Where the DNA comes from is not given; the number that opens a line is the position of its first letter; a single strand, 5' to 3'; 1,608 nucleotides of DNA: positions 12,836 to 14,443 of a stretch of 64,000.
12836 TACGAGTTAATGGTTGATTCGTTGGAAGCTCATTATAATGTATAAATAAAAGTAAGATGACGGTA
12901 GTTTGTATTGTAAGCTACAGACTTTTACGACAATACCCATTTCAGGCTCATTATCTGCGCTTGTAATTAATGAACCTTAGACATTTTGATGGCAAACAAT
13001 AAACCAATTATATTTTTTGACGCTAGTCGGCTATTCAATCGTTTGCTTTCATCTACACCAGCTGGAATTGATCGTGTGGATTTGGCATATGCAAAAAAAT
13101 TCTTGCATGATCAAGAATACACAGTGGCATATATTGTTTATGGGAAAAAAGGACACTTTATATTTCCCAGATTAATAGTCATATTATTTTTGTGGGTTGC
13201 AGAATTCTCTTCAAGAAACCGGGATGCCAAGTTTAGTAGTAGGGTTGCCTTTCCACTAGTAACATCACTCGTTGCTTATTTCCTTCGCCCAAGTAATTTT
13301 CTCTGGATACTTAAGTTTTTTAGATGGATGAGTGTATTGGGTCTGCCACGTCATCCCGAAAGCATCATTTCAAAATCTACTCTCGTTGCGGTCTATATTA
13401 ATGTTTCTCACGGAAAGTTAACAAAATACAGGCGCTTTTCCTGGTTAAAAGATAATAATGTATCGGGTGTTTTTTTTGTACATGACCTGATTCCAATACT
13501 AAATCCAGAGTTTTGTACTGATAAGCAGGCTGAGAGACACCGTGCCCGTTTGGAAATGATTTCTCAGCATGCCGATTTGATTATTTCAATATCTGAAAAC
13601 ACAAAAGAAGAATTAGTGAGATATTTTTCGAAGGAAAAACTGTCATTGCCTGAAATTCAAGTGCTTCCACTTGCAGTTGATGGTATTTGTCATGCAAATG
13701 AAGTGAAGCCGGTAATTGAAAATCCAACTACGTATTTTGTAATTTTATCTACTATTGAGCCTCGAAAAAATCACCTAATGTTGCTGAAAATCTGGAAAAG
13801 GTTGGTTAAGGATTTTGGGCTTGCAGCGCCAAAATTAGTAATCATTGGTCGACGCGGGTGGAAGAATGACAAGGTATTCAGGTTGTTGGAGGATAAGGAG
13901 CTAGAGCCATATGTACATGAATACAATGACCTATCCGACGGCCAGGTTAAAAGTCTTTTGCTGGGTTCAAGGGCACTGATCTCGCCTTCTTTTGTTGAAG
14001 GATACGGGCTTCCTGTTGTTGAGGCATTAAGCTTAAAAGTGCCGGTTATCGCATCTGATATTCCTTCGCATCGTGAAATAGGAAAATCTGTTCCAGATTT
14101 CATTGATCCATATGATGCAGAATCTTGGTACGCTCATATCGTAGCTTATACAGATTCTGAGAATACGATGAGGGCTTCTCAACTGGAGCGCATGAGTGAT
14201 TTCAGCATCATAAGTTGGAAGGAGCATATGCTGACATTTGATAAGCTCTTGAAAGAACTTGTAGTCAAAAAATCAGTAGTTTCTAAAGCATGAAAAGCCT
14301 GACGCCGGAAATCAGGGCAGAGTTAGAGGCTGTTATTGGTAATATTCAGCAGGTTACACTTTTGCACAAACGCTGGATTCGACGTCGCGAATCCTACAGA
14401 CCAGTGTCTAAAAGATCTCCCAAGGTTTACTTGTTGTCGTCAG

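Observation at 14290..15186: Stand-alone eukaryotic-like kinase translationally coupled to a GT4: a candidate glycan-end kinase (split WbdD logic)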

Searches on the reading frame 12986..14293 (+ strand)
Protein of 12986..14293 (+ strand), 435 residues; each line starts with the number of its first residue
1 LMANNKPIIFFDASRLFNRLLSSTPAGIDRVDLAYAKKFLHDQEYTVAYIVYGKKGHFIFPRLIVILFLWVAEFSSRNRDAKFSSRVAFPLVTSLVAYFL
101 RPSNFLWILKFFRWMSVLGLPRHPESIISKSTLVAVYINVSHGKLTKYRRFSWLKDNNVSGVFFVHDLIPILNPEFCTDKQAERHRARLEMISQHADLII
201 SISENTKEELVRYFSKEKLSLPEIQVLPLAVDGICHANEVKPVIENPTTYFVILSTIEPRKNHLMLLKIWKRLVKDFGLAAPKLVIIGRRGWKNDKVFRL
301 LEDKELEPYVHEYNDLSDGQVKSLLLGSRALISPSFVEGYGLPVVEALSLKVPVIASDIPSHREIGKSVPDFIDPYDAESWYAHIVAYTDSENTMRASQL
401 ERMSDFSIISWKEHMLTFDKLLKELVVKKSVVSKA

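Call 5: search_protein_families(library=pfam, proteins=[window:12986-14293:+], max_evalue=0.01)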
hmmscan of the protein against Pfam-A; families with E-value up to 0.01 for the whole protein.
window:12986-14293:+ (435 aa): 4 families
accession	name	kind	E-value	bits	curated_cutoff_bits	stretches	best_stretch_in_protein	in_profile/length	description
PF00534.26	Glycos_transf_1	-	1.4e-19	70.7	26.4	1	244-392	11-159/172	Glycosyl transferases group 1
PF13692.12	Glyco_trans_1_4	-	2.4e-14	54.2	27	1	251-387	4-138/142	Glycosyl transferases group 1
PF20706.3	GT4-conflict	-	1e-09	38.3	26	1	180-358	132-312/385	Family 4 Glycosyltransferase in conflict systems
PF13439.12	Glyco_transf_4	-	0.0065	17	28.5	0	158-216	96-155/170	Glycosyltransferase Family 4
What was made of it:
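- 12989..14293 (+): GT4 glycosyltransferase, 434 aa from the ATG at 12989 (the listed ORF starts at TTG 12986). It belongs to a large family whose members usually lie directly beside KpsC/KpsS-type (PF05159) genes. It is a candidate primer or transition glycosyltransferase. Pfam Glycos_transf_1 E = 1.4e-19 (call 5).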

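Call 6: search_protein_families(library=ncbifam, proteins=[window:12986-14293:+], max_evalue=0.01)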
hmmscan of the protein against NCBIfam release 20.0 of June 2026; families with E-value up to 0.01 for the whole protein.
window:12986-14293:+ (435 aa): 12 families
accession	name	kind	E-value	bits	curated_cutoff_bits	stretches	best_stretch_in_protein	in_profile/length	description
TIGR04047.1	MSMEG_0565_glyc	hypoth_equivalog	7.9e-11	41.6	259.85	1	247-394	192-344/373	MSMEG_0565 family glycosyltransferase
NF050063.1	ProtGlycPglJ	equivalog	1.6e-07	30.9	500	1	189-359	138-297/363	N-acetylgalactosamine-N,N'-diacetylbacillosaminyl-diphospho-undecaprenol 4-alpha-N-acetylgalactosaminyltransferase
NF041876.1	EPS_EpsE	equivalog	3.7e-07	29.7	400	1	194-368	160-336/389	exopolysaccharide biosynthesis GT4 family glycosyltransferase EpsE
NF041010.1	glycosy_Agl16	equivalog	3.8e-07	29.3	575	1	191-358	129-284/352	glycosylation protein Agl16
NF047684.1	TeichurnBiosyTuaC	equivalog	5e-07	29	550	1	314-397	276-360/391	teichuronic acid biosynthesis protein TuaC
TIGR03999.1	thiol_BshA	equivalog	1.3e-06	27.6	273.7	1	194-365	143-310/375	N-acetyl-alpha-D-glucosaminyl L-malate synthase BshA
NF038229.1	Glyco4_Geo_Pelo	equivalog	1e-05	24.7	400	1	183-363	97-273/338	GPMC system family 4 glycosyltransferase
TIGR03088.1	stp2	hypoth_equivalog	0.00042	19.5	409.05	1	251-397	197-344/374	TIGR03088 family PEP-CTERM/XrtA system glycosyltransferase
NF038295.1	EPS_HpsP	equivalog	0.00044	19.4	550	1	244-386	203-347/388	hormogonium polysaccharide biosynthesis glycosyltransferase HpsP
TIGR04348.1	TIGR04348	equivalog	0.00099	18.2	300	1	315-363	200-248/310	selenoneine biosynthesis selenosugar synthase SenB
TIGR02149.1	glgA_Coryne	subfamily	0.0026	16.9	302.4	0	309-365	265-321/391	glycogen synthase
NF049987.1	DaglGlyslTfaseDgs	equivalog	0.0045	16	500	0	321-365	225-269/332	processive diacylglycerol alpha-glucosyltransferase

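Call 85: find_homologous_proteins(query=window:12989-14290:+, max_evalue=1e-10)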
Query window:12989-14290:+ (434 aa): 4298 proteins with E <= 1e-10 among 8000 candidates; the best 120 are listed.
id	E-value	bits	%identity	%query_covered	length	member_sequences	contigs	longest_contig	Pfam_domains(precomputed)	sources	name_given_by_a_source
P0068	7.1e-288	972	100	100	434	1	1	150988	PF00534.27,PF20706.4,PF13692.13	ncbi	-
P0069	4.7e-82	294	38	96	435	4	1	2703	PF00534.27,PF13439.13,PF20706.4,PF13692.13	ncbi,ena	-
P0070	5.9e-80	287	37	97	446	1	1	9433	PF00534.27,PF20706.4,PF13692.13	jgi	jgi:glycosyltransferase involved in cell wall biosynthesis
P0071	1.3e-79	286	39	96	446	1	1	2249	PF00534.27,PF20706.4,PF13692.13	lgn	-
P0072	7.0e-79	284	38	97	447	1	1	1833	PF00534.27,PF20706.4,PF13692.13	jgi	jgi:glycosyltransferase involved in cell wall biosynthesis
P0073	9.5e-79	283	36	94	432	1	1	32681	PF00534.27,PF13439.13,PF20706.4,PF13692.13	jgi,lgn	jgi:glycosyltransferase involved in cell wall biosynthesis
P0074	7.5e-78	280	38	94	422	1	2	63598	PF00534.27,PF13439.13,PF20706.4,PF13692.13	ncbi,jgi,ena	jgi:glycosyltransferase involved in cell wall biosynthesis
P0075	2.7e-77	279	38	96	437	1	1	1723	PF00534.27,PF13439.13,PF20706.4,PF13692.13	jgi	-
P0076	2.9e-77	279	37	97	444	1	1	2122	PF00534.27,PF13439.13,PF20706.4,PF13692.13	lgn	-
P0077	4.2e-77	278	36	98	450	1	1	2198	PF00534.27,PF13439.13,PF20706.4,PF13692.13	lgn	-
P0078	1.2e-76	277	36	99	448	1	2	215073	PF00534.27,PF13439.13,PF20706.4,PF13692.13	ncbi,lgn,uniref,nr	ncbi:glycosyltransferase family 4 protein [Zavarzinia compransoris]|uniref:Glycosyltransferase famil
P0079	1.2e-76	277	38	97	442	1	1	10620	PF00534.27,PF20706.4,PF13692.13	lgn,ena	-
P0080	4.3e-76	275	37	96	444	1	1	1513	PF00534.27,PF20706.4,PF13692.13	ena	-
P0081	5.2e-76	274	38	94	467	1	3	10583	PF00534.27,PF13439.13,PF20706.4,PF13692.13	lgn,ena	-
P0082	1.2e-74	270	35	97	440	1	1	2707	PF00534.27,PF20706.4,PF13692.13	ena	-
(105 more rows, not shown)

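Call 86: find_encoding_contigs(protein=P0074, flank=8000, max_places=2)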
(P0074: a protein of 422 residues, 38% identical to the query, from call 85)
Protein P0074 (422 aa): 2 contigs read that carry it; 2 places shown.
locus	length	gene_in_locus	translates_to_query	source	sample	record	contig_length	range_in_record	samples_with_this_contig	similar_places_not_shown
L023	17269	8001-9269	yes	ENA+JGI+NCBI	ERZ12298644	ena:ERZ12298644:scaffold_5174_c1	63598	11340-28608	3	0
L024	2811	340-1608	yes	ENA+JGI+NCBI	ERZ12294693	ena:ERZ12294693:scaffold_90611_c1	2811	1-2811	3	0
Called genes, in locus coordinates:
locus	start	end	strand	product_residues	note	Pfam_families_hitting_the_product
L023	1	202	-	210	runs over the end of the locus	PF01323:DSBA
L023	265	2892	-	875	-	PF04734:Ceramidase_alk, PF17048:Ceramidse_alk_C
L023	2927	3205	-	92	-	-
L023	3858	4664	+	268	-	PF21302:Zn_ribbon_RlmA, PF13489:Methyltransf_23, PF01209:Ubie_methyltran (weak), PF13847:Methyltransf_31 (weak), PF08241:Methyltransf_11, PF08242:Methyltransf_12 (weak), PF13649:Methyltransf_25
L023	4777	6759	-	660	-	PF02310:B12-binding (weak), PF04055:Radical_SAM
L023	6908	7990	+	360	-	PF05159:Capsule_synth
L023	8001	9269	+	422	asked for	PF13439:Glyco_transf_4 (weak), PF20706:GT4-conflict, PF00534:Glycos_transf_1, PF13692:Glyco_trans_1_4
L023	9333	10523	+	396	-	PF02563:Poly_export, PF22461:SLBB_2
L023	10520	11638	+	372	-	-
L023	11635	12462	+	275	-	PF01061:ABC2_membrane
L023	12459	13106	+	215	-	PF00005:ABC_tran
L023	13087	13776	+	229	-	-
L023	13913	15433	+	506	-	PF20706:GT4-conflict (weak), PF00534:Glycos_transf_1, PF13692:Glyco_trans_1_4, PF13524:Glyco_trans_1_2 (weak)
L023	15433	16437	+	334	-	PF13489:Methyltransf_23, PF13847:Methyltransf_31 (weak), PF08241:Methyltransf_11, PF08242:Methyltransf_12, PF13649:Methyltransf_25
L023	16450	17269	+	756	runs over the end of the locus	PF18588:WcbI, PF08885:GSCFA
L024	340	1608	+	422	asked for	PF13439:Glyco_transf_4 (weak), PF20706:GT4-conflict, PF00534:Glycos_transf_1, PF13692:Glyco_trans_1_4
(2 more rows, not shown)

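Call 89: search_dna_similar(query=window:12989-14290:+, collection=plasmids, mode=protein, max_evalue=1e-30, max_rows=25)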
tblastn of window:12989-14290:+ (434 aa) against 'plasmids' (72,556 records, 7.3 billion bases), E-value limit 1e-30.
Records with a match: 21; places in all: 21; records where one place covers at least 80% of the query: 18.
Best place of each record, by identity: <60% 21.
By first word of the organism name: Rhizobium 7; Novosphingobium 3; Phyllobacterium 2; Paraburkholderia 1; Acidisoma 1; Ensifer 1; Methylobacterium 1; Polaromonas 1; Escherichia 1; Pararhizobium 1; and 2 more.
By predicted mobility (MOB-suite, as given by PLSDB): non-mobilizable 17; mobilizable 3; conjugative 1.
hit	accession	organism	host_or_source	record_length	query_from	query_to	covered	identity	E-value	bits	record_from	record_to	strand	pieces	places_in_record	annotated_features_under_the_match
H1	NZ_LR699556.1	Paraburkholderia dioscoreae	-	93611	8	418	95%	36.6%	8e-64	229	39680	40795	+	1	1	glycosyltransferase family 1 protein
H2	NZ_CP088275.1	Phyllobacterium sp. T1293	Melilotus albus,Cell culture,root nodule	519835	8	418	95%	35.1%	6e-59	215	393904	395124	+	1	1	glycosyltransferase family 1 protein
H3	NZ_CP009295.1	Novosphingobium pentaromativorans US6-1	mud sediment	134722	8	414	94%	35.1%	8e-56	206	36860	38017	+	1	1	glycosyltransferase family 1 protein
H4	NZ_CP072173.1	Rhizobium sp. AB2/73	Phyla canescens,cell culture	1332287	5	413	94%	34.9%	1e-58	214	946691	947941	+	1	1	record has no annotation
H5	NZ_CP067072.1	Rhizobium sp. AB2/73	Phyla canescens,cell culture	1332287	5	413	94%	34.9%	1e-58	214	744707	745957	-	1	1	record has no annotation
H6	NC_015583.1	Novosphingobium sp. PP1Y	-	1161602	8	414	94%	34.9%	7e-56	206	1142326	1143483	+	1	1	none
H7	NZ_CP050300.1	Phyllobacterium sp. 628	Oxytropis pumilio,cell culture,root ...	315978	8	418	95%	34.5%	3e-59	216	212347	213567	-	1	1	glycosyltransferase family 1 protein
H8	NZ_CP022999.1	Rhizobium sp. 11515TR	Cell culture,agricultural soil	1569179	5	413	94%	34.5%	2e-56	208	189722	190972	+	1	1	none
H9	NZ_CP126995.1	Acidisoma sp. PAMC 29798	cell culture,lichen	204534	6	412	94%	34.1%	3e-53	198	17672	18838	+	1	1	glycosyltransferase family 1 protein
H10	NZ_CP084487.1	Ensifer adhaerens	cellculture,soil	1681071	8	414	94%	33.9%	1e-54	203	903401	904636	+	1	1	none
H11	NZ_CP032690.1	Rhizobium sp. CCGE532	Phaseolus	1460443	5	382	87%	36.4%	3e-54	201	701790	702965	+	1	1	record has no annotation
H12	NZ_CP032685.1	Rhizobium sp. CCGE531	Phaseolus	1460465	5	382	87%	36.4%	3e-54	201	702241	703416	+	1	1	record has no annotation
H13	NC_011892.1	Methylobacterium nodulans ORS 2060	-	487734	3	418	96%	32.7%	3e-59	216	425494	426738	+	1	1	glycosyltransferase family 1 protein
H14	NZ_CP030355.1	Novosphingobium sp. P6W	cell culture,podzolic fallow soil ...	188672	8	414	94%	33.3%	8e-48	183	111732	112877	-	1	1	glycosyltransferase family 1 protein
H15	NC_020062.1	Rhizobium tropici CIAT 899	Phaseolus vulgaris root nodule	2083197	4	413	94%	33.0%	2e-59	217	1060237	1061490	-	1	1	record has no annotation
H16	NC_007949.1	Polaromonas sp. JS666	-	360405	8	413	94%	32.8%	3e-59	216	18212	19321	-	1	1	glycosyltransferase family 1 protein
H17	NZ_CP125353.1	Escherichia fergusonii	chicken meat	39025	7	418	95%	31.4%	3e-53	199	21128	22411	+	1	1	glycosyltransferase family 1 protein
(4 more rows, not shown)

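Call 90: get_annotated_region(hit=H1, flank=7000)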
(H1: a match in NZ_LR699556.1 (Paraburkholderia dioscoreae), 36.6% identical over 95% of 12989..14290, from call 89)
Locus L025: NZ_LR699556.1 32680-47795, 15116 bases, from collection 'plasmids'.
description: Paraburkholderia dioscoreae strain Msb3 plasmid pII
organism: Paraburkholderia dioscoreae (NCBI taxid 2604047)
taxonomy: Bacteria; Pseudomonadota; Betaproteobacteria; Burkholderiales; Burkholderiaceae; Paraburkholderia; Paraburkholderia dioscoreae
host: -; source: -; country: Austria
typing (MOB-suite, as given by PLSDB): non-mobilizable
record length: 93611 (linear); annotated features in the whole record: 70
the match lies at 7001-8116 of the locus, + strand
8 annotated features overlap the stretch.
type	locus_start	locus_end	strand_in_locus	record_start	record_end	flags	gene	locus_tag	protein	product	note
CDS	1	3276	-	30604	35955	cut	-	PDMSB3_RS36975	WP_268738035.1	glycosyltransferase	-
CDS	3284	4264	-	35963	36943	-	-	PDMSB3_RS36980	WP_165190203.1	tetratricopeptide repeat protein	-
CDS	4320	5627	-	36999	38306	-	-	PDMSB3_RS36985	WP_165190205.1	glycosyltransferase family 1 protein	-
CDS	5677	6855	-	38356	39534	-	-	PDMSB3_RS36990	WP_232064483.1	polysaccharide biosynthesis/export family protein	-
CDS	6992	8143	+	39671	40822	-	-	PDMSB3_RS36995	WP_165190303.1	glycosyltransferase family 1 protein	-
CDS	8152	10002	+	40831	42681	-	-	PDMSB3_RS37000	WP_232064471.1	capsular biosynthesis protein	-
CDS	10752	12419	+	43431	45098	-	-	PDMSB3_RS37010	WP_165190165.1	hypothetical protein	-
CDS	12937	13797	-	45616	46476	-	-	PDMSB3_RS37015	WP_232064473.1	replication initiation protein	GO:0006270 - DNA replication initiation [Evidence IEA]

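Call 91: get_annotated_region(hit=H2, flank=7000)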
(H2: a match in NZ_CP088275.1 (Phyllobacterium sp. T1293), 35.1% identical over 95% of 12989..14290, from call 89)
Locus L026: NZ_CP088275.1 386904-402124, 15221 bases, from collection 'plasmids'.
description: Phyllobacterium sp. T1293 plasmid pT1293a, complete sequence
organism: Phyllobacterium sp. T1293 (NCBI taxid 555317)
taxonomy: Bacteria; Pseudomonadota; Alphaproteobacteria; Hyphomicrobiales; Phyllobacteriaceae; Phyllobacterium; Phyllobacterium sp. T1293
host: -; source: Melilotus albus,Cell culture,root nodule; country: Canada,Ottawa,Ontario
typing (MOB-suite, as given by PLSDB): non-mobilizable
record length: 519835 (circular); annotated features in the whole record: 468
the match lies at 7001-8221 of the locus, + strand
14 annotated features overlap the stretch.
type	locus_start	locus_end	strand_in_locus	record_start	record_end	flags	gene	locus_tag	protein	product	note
CDS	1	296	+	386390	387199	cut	-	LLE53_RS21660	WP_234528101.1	ABC transporter permease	-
CDS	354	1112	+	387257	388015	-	-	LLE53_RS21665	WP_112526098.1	class I SAM-dependent methyltransferase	-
CDS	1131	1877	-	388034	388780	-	-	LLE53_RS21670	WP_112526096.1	ATP-binding cassette domain-containing protein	-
CDS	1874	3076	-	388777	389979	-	-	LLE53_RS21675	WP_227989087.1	Wzz/FepE/Etk N-terminal domain-containing protein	GO:0009103 - lipopolysaccharide biosynthetic process [Evidence IEA]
CDS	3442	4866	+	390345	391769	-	-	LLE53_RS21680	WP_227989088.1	capsular biosynthesis protein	-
CDS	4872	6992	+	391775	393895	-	-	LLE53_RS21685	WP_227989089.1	capsular polysaccharide biosynthesis protein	-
CDS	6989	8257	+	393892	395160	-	-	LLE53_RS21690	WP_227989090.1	glycosyltransferase family 1 protein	-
CDS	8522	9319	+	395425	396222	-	-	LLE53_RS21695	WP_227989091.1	FkbM family methyltransferase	-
CDS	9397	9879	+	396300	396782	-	fae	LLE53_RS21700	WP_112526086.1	formaldehyde-activating enzyme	GO:0016051 - carbohydrate biosynthetic process [Evidence IEA]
CDS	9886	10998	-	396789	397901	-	-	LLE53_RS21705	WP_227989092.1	(5-formylfuran-3-yl)methyl phosphate synthase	-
CDS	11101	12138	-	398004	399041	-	tdh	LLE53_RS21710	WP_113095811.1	L-threonine 3-dehydrogenase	GO:0006567 - threonine catabolic process [Evidence IEA]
CDS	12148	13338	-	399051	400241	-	-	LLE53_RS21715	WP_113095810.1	glycine C-acetyltransferase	GO:0009058 - biosynthetic process [Evidence IEA]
CDS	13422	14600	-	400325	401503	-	-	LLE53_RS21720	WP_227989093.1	ROK family transcriptional regulator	GO:0006355 - regulation of DNA-templated transcription [Evidence IEA]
CDS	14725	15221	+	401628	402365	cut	-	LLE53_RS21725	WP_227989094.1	glucosamine-6-phosphate deaminase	-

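Call 92: get_annotated_region(hit=H17, flank=7000)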
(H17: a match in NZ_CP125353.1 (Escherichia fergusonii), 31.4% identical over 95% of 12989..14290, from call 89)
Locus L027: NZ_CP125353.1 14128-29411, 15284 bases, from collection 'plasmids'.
description: Escherichia fergusonii strain XJ19MCE1 plasmid pYUXJMC1-3, complete sequence
organism: Escherichia fergusonii (NCBI taxid 564)
taxonomy: Bacteria; Pseudomonadota; Gammaproteobacteria; Enterobacterales; Enterobacteriaceae; Escherichia; Escherichia fergusonii
host: -; source: chicken meat; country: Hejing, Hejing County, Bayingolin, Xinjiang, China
typing (MOB-suite, as given by PLSDB): mobilizable; replicon IncFIB
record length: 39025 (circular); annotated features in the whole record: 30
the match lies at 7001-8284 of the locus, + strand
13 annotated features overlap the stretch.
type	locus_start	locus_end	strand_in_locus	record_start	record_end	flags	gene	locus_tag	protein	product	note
CDS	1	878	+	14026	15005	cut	-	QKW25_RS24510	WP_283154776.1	IS5-like element ISKpn26 family transposase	GO:0006313 - DNA transposition [Evidence IEA]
CDS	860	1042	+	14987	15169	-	-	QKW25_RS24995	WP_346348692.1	hypothetical protein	-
CDS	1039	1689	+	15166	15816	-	-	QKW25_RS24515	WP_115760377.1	ABC transporter ATP-binding protein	-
CDS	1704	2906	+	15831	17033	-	-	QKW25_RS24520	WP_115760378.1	sugar transporter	-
CDS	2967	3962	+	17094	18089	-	-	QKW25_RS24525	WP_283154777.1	KpsF/GutQ family sugar-phosphate isomerase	GO:0005975 - carbohydrate metabolic process [Evidence IEA]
CDS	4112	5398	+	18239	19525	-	-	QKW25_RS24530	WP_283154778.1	antibiotic acetyltransferase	-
CDS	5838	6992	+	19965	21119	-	-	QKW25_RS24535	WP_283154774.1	hypothetical protein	-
CDS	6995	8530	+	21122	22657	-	-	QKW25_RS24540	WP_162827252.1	glycosyltransferase family 1 protein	-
CDS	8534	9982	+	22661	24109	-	-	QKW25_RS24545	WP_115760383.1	mannose-1-phosphate guanylyltransferase/mannose-6-phosphate isomerase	GO:0009103 - lipopolysaccharide biosynthetic process [Evidence IEA]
CDS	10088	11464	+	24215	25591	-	cpsG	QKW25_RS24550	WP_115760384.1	phosphomannomutase CpsG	-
CDS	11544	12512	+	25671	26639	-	-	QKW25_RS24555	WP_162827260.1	IS5-like element IS903B family transposase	GO:0006313 - DNA transposition [Evidence IEA]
CDS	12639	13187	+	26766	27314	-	rfbC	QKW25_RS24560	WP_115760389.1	dTDP-4-dehydrorhamnose 3,5-epimerase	GO:0019305 - dTDP-rhamnose biosynthetic process [Evidence IEA]; GO:0009243 - O antigen biosynthetic process [Evidence ...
CDS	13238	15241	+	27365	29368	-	-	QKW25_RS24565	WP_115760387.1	capsular polysaccharide biosynthesis protein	-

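Call 93: get_annotated_region(hit=H3, flank=6000)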
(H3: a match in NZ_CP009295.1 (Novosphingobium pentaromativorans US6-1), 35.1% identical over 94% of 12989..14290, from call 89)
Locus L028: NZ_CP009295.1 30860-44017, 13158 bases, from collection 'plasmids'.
description: Novosphingobium pentaromativorans US6-1 plasmid pLA5, complete sequence
organism: Novosphingobium pentaromativorans US6-1 (NCBI taxid 1088721)
taxonomy: Bacteria; Pseudomonadota; Alphaproteobacteria; Sphingomonadales; Sphingomonadaceae; Novosphingobium; Novosphingobium pentaromativorans; Novosphingobium pentaromativorans US6-1
host: -; source: mud sediment; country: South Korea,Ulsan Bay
typing (MOB-suite, as given by PLSDB): non-mobilizable; replicon rep_cluster_545
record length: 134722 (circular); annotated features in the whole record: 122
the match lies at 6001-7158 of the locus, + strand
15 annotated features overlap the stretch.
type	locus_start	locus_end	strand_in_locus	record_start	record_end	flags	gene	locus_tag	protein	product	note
CDS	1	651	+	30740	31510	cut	-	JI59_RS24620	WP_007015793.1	aspartyl/asparaginyl beta-hydroxylase domain-containing protein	-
CDS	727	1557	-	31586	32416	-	kdsA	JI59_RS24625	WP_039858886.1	3-deoxy-8-phosphooctulonate synthase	GO:0009058 - biosynthetic process [Evidence IEA]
CDS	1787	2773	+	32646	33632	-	-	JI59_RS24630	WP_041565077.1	KpsF/GutQ family sugar-phosphate isomerase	GO:0005975 - carbohydrate metabolic process [Evidence IEA]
CDS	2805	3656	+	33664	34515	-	kdsB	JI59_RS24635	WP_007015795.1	3-deoxy-manno-octulosonate cytidylyltransferase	-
CDS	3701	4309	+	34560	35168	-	-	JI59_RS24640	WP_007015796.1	histidine phosphatase family protein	-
CDS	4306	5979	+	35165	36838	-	-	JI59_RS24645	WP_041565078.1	capsule biosynthesis protein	-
CDS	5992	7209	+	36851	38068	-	-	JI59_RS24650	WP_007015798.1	glycosyltransferase family 1 protein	-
CDS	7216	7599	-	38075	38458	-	-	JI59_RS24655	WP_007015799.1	hypothetical protein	-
CDS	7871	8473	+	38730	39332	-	-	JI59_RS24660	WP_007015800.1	helix-turn-helix transcriptional regulator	-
CDS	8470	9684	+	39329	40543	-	-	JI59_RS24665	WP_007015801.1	HipA domain-containing protein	-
CDS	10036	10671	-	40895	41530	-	-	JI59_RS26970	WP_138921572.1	hypothetical protein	-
CDS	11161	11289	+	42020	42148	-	-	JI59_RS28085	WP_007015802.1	hypothetical protein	-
CDS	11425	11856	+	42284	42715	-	-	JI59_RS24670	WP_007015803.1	hypothetical protein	-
CDS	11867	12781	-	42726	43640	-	-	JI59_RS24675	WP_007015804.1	hypothetical protein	-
CDS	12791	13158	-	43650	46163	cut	-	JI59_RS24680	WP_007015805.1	fimbria/pilus outer membrane usher protein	-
